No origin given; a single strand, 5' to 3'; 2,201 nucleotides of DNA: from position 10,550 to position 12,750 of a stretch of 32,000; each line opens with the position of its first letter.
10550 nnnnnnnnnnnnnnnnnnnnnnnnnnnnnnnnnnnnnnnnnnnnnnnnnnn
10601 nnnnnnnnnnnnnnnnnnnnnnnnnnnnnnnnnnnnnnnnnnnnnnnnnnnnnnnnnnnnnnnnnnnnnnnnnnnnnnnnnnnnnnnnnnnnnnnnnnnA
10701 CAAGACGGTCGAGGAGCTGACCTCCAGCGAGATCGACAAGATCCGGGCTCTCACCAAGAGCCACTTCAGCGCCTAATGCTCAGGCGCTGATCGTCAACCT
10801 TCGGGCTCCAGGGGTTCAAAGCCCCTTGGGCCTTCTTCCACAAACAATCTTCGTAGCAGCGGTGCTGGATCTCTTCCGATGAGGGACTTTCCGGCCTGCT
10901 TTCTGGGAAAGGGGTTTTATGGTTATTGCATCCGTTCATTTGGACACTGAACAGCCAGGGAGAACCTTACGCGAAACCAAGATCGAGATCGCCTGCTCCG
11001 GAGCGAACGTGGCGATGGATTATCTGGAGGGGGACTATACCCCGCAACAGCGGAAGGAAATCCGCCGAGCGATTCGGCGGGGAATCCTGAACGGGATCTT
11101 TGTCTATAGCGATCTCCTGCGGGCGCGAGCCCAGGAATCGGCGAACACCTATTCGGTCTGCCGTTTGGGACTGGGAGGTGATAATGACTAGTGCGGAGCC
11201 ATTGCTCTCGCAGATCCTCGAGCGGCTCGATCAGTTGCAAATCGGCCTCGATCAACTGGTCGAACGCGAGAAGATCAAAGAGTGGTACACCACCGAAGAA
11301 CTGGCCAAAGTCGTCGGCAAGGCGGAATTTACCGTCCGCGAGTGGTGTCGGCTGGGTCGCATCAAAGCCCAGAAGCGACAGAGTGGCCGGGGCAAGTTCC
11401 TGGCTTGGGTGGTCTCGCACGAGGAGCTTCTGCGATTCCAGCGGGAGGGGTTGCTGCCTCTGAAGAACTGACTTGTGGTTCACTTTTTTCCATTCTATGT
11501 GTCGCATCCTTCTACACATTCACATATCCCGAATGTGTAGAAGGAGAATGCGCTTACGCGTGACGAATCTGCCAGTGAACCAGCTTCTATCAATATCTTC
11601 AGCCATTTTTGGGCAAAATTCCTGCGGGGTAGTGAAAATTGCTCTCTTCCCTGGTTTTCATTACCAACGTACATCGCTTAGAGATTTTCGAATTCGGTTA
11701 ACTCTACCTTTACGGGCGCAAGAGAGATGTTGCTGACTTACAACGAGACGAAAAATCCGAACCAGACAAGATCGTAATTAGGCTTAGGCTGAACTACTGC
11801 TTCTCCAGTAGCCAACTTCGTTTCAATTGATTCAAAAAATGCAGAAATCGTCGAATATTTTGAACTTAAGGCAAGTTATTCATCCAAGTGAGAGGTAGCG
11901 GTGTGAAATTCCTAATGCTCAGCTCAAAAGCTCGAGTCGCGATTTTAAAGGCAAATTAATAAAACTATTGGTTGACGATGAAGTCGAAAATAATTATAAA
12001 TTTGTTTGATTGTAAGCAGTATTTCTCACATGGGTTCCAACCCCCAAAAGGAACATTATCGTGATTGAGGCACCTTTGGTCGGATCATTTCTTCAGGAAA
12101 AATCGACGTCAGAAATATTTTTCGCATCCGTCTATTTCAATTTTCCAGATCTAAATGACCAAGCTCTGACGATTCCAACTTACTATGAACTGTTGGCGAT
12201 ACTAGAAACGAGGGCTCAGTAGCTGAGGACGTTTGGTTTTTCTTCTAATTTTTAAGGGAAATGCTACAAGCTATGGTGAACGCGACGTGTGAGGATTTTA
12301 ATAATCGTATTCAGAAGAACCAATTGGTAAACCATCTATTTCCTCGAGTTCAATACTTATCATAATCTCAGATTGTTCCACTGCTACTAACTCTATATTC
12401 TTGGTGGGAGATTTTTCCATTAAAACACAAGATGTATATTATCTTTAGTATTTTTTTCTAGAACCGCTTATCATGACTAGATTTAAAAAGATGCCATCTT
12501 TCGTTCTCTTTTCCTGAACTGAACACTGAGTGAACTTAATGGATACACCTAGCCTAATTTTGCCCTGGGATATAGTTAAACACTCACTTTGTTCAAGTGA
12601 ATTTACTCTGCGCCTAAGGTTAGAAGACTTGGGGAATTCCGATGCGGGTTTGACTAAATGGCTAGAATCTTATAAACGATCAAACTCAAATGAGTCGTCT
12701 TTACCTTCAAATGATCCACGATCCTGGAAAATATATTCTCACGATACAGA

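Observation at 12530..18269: Candidate undescribed system: orphan PilT/FlaI-type ATPase coupled to a giant double-KaiC-like ATPase with an SBP-like sensor domain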

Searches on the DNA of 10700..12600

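Call 96: search_rna_families(source=window, start=10700, end=12600, threshold=evalue, max_evalue=1)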
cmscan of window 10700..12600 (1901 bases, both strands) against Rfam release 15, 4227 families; matches with E-value up to 1: 1.
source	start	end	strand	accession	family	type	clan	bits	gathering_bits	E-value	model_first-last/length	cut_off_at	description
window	11781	11873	+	RF00114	S15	Cis-reg; leader;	CL00121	16.4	39.5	0.86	1-117/117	no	Ribosomal S15 leader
